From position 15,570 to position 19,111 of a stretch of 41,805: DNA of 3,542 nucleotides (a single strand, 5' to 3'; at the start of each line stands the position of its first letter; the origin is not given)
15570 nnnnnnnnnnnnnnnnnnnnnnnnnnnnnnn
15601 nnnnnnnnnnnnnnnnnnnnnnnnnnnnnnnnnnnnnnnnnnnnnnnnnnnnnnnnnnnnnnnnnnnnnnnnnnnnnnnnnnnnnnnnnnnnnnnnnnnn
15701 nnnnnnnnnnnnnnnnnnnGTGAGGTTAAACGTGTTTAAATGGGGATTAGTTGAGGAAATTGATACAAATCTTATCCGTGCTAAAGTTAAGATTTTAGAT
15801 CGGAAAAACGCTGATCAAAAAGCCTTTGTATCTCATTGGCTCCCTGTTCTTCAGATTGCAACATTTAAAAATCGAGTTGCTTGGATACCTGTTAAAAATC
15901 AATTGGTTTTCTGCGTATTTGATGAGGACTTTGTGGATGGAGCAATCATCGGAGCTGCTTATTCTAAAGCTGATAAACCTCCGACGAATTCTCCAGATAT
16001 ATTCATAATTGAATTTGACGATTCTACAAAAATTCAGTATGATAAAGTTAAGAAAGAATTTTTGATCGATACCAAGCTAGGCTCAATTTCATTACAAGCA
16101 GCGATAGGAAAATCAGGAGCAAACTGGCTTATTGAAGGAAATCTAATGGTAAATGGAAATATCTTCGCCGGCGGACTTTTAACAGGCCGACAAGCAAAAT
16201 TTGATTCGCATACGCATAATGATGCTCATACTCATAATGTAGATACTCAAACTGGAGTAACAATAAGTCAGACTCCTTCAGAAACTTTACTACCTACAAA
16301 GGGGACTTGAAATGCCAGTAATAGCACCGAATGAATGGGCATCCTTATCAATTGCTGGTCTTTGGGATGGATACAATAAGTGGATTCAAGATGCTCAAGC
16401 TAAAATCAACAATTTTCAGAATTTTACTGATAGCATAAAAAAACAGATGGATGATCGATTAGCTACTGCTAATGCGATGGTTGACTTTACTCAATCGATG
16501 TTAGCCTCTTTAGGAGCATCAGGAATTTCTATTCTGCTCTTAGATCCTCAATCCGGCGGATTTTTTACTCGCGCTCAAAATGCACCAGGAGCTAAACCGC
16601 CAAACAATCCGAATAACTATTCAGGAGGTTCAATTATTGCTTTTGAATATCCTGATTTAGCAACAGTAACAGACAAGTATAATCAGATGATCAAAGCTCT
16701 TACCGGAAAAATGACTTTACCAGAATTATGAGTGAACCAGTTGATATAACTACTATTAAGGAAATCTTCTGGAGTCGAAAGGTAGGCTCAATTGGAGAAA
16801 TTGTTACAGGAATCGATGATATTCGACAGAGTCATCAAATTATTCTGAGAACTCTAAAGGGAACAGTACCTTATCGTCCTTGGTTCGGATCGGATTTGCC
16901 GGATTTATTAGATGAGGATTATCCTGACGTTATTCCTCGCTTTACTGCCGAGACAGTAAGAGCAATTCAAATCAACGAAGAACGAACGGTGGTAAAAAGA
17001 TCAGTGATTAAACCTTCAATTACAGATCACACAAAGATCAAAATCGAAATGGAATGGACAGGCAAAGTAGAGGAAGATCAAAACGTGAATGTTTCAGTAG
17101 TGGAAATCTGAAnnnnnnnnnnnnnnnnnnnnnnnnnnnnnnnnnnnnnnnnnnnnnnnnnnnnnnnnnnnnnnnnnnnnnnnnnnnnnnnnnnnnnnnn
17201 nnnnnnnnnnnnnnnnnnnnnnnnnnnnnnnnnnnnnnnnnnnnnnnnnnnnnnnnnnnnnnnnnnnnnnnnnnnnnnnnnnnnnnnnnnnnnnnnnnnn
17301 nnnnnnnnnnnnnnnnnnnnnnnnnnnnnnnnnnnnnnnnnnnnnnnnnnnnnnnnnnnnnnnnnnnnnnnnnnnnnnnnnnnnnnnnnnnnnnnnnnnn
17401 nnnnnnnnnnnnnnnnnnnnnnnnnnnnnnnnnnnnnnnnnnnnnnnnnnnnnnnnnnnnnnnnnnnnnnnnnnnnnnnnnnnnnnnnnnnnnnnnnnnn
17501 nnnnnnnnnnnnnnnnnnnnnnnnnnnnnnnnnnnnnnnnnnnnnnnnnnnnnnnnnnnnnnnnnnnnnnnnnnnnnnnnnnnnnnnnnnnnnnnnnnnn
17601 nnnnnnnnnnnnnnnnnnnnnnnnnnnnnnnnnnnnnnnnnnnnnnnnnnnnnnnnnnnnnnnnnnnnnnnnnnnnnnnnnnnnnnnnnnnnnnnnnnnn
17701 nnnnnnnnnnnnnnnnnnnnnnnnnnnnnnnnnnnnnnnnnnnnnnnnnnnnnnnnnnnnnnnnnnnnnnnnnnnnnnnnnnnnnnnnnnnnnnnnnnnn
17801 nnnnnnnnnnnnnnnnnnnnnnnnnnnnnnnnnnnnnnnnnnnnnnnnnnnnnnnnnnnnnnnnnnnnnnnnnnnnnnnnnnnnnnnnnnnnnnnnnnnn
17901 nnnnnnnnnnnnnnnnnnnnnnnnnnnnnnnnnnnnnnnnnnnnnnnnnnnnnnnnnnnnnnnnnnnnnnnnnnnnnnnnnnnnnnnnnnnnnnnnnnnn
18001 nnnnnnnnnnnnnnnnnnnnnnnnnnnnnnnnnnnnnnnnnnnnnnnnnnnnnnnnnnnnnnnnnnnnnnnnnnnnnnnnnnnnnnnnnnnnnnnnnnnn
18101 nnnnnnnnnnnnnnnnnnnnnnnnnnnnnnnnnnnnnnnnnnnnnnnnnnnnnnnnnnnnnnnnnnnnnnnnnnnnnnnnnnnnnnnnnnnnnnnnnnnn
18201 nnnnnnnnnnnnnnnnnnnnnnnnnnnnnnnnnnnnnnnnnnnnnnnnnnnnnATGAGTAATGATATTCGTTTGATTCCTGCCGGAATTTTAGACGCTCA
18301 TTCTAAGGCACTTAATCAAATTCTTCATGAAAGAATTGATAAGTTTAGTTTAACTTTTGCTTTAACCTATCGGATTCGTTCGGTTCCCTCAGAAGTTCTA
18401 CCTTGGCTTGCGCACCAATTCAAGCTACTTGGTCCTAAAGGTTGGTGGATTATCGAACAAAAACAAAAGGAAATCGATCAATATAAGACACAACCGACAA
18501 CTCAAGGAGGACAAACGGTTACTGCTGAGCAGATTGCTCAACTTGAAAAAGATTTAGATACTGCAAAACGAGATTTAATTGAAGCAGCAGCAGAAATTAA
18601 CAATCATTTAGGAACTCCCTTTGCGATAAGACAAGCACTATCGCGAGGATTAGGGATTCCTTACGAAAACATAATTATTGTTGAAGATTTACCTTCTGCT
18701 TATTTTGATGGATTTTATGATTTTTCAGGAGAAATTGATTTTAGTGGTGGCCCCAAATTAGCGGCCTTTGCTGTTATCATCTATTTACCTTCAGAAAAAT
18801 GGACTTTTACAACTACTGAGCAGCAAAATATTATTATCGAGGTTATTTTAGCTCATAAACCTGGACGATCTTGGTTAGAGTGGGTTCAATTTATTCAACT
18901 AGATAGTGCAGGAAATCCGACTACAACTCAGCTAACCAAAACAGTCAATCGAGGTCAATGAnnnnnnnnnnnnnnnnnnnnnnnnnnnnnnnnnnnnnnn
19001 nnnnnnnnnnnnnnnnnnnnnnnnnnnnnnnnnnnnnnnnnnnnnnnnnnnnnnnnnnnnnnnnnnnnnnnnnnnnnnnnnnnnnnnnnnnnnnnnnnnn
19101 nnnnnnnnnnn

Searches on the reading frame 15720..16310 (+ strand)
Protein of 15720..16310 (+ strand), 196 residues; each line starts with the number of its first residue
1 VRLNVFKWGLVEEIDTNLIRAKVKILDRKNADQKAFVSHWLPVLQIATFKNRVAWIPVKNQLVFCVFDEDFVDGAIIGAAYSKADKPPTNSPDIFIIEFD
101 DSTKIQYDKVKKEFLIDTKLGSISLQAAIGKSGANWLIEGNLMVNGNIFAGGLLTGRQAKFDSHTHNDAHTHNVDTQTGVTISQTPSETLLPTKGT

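Call 75: search_protein_families(library=phrogs, proteins=[window:15720-16310:+], max_evalue=0.0001)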
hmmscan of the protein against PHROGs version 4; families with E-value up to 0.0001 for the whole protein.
window:15720-16310:+ (196 aa): 1 family
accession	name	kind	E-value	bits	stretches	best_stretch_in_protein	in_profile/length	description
phrog_9992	-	tail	3.2e-07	31.1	1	6-125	18-130/228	baseplate assembly protein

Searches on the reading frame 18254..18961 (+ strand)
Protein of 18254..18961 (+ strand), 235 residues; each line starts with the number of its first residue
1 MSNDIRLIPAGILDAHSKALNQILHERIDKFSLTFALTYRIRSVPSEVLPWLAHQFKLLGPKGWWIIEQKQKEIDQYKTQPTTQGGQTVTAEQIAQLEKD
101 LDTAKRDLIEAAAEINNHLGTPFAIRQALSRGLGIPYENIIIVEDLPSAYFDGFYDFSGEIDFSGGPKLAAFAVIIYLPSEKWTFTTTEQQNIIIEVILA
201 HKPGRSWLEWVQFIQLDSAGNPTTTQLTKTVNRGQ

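Call 75: search_protein_families(library=phrogs, proteins=[window:18254-18961:+], max_evalue=0.0001)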
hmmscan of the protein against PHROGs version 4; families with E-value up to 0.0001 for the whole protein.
window:18254-18961:+ (235 aa): 2 families
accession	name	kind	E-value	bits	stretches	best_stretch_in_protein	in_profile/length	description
phrog_5726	-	tail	1.9e-12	48.5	1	7-65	8-69/249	tail protein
phrog_48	-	tail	5.1e-12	46.6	1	102-215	75-165/478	tail protein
